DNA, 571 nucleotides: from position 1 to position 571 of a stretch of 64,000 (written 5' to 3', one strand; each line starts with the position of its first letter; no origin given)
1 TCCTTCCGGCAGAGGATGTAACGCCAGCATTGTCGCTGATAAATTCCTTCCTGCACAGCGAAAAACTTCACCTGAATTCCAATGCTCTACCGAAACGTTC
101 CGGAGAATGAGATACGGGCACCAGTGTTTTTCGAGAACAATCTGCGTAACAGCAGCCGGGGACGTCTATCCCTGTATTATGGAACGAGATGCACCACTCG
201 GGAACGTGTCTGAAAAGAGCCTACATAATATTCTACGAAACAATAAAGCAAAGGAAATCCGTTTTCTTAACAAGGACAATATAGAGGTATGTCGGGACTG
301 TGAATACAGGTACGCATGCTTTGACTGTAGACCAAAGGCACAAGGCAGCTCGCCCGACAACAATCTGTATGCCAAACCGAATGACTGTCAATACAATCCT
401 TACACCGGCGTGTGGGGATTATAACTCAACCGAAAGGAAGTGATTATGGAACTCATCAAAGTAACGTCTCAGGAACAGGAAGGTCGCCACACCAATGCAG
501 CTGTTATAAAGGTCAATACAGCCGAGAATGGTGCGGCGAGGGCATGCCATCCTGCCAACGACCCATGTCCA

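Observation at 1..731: SPASM radical-SAM maturase followed by a 74-aa peptide with six regularly spaced Cys-x-Pro motifs: a candidate RiPP (ranthipeptide/SCIFF-like) locus cut by the window edge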

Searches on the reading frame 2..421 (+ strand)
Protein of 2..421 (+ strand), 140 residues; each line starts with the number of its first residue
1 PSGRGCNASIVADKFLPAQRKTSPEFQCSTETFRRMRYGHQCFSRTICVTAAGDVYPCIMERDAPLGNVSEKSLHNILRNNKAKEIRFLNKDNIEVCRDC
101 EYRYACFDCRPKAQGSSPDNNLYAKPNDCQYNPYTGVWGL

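Call 6: search_protein_families(library=ncbifam, proteins=[window:2-421:+], max_evalue=1)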
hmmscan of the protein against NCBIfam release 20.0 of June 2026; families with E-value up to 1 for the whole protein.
window:2-421:+ (140 aa): 26 families (the best 25 are shown)
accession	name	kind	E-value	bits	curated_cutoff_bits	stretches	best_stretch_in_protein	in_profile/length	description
TIGR04193.1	SPASM_w_grasp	equivalog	2.8e-24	86.2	175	1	31-138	229-332/342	grasp-with-spasm system SPASM domain peptide maturase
TIGR04085.1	rSAM_more_4Fe4S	domain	2.3e-09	37.5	27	1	45-116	5-81/93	SPASM domain-containing protein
TIGR04055.1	rSAM_NirJ2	equivalog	1.6e-07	31.1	500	1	33-131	227-324/326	putative heme d1 biosynthesis radical SAM protein NirJ2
NF041298.1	rSAM_mat_DynA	equivalog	2e-07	30.3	450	1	40-108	250-319/356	dynobactin maturation radical SAM/SPASM protein DynA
TIGR04545.1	rSAM_ahbD_hemeb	equivalog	3.6e-06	26.7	500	1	42-133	249-339/339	heme b synthase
TIGR03942.1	sulfatase_rSAM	equivalog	4.4e-06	26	349.45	1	41-117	253-331/363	anaerobic sulfatase maturase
TIGR04053.2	TIGR04053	equivalog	3.5e-05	23.2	395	1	46-133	282-366/366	TIGR04053 family radical SAM/SPASM domain-containing protein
NF010308.0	PRK13745.1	equivalog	6.8e-05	22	484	1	49-114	288-356/412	anaerobic sulfatase-maturation protein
TIGR04304.1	GeoRSP_SPASM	equivalog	0.0001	21.6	300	1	44-111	209-276/293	GeoRSP system SPASM domain protein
TIGR04321.1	spiroSPASM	subfamily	0.00016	20.5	250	1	44-101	444-503/510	spiro-SPASM protein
NF045574.1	sacti_mat_StsB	exception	0.00019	20.4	625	1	46-110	326-396/466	StsB family radical SAM/SPASM domain sactipeptide maturase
TIGR04250.1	SCM_rSAM_ScmE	equivalog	0.00037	19.5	400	1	40-109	253-326/358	SynChlorMet cassette radical SAM/SPASM protein ScmE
TIGR03974.1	rSAM_six_Cys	equivalog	0.00073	18.5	425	1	40-107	347-413/451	thioether cross-link-forming SCIFF peptide maturase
TIGR04163.1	rSAM_cobopep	equivalog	0.00088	18.1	375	1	47-108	321-385/428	peptide-modifying radical SAM enzyme CbpB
NF010321.0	PRK13758.1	equivalog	0.0011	18.2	441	1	46-122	264-346/370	anaerobic sulfatase-maturase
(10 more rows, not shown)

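Call 7: search_protein_families(library=pfam, proteins=[window:2-421:+], max_evalue=1)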
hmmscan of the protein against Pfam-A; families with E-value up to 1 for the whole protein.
window:2-421:+ (140 aa): 1 family
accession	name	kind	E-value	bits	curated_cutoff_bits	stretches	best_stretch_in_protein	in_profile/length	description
PF13186.11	SPASM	-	9.1e-13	48.7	21.5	1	42-101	1-67/67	Iron-sulfur cluster-binding domain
